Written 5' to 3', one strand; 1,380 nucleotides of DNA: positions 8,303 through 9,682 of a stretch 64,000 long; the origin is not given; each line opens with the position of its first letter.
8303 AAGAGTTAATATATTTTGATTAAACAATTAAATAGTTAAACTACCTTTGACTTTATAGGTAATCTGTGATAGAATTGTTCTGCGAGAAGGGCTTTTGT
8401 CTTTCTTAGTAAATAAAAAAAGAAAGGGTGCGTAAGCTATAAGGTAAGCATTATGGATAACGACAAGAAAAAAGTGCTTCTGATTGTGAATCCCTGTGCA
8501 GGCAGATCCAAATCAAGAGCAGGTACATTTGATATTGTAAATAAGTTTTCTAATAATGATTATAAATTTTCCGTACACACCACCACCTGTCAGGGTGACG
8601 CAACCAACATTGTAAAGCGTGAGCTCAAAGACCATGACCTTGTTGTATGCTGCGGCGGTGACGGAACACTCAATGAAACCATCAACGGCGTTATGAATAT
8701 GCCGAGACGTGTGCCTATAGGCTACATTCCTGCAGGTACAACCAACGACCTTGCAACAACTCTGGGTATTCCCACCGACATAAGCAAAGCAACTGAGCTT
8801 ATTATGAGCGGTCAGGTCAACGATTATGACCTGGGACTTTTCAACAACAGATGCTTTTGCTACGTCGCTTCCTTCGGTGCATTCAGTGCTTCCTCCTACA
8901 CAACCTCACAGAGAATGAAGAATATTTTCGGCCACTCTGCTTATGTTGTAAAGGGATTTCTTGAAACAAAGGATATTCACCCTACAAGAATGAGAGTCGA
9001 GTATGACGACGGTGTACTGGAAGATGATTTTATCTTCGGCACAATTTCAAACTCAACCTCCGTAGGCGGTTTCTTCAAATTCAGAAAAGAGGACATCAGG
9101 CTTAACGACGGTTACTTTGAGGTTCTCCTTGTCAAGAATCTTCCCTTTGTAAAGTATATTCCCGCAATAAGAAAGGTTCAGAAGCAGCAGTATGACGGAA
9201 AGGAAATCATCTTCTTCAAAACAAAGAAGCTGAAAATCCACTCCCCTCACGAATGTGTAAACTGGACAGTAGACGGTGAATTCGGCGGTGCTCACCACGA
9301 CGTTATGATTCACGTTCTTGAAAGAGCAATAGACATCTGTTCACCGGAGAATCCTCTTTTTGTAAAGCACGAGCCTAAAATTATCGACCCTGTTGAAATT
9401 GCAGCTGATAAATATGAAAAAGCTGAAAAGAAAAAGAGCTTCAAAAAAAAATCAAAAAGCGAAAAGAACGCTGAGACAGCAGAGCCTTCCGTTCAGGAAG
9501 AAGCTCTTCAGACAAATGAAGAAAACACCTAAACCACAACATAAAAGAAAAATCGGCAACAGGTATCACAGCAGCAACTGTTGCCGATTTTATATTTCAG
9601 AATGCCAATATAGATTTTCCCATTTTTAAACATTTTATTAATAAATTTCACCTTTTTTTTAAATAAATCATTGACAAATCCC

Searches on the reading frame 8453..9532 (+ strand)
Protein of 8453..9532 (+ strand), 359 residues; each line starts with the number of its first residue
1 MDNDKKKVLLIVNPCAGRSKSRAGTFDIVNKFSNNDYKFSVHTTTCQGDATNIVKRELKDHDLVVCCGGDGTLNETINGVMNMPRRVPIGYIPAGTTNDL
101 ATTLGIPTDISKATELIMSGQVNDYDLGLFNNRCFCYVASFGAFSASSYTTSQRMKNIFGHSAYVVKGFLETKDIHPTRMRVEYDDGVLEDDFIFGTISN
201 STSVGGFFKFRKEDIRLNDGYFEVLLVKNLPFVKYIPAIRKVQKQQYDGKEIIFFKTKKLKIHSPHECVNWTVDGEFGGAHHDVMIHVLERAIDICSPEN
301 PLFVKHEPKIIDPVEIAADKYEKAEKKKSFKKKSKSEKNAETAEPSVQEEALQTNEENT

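Call 86: search_protein_families(library=pfam, max_evalue=1e-8, proteins=[window:8453-9532:+])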
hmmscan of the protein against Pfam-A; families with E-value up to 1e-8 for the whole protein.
window:8453-9532:+ (359 aa): 1 family
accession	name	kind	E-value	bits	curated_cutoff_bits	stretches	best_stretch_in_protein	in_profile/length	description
PF00781.29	DAGK_cat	-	5e-33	113.8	23.6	1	7-128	1-123/125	Diacylglycerol kinase catalytic domain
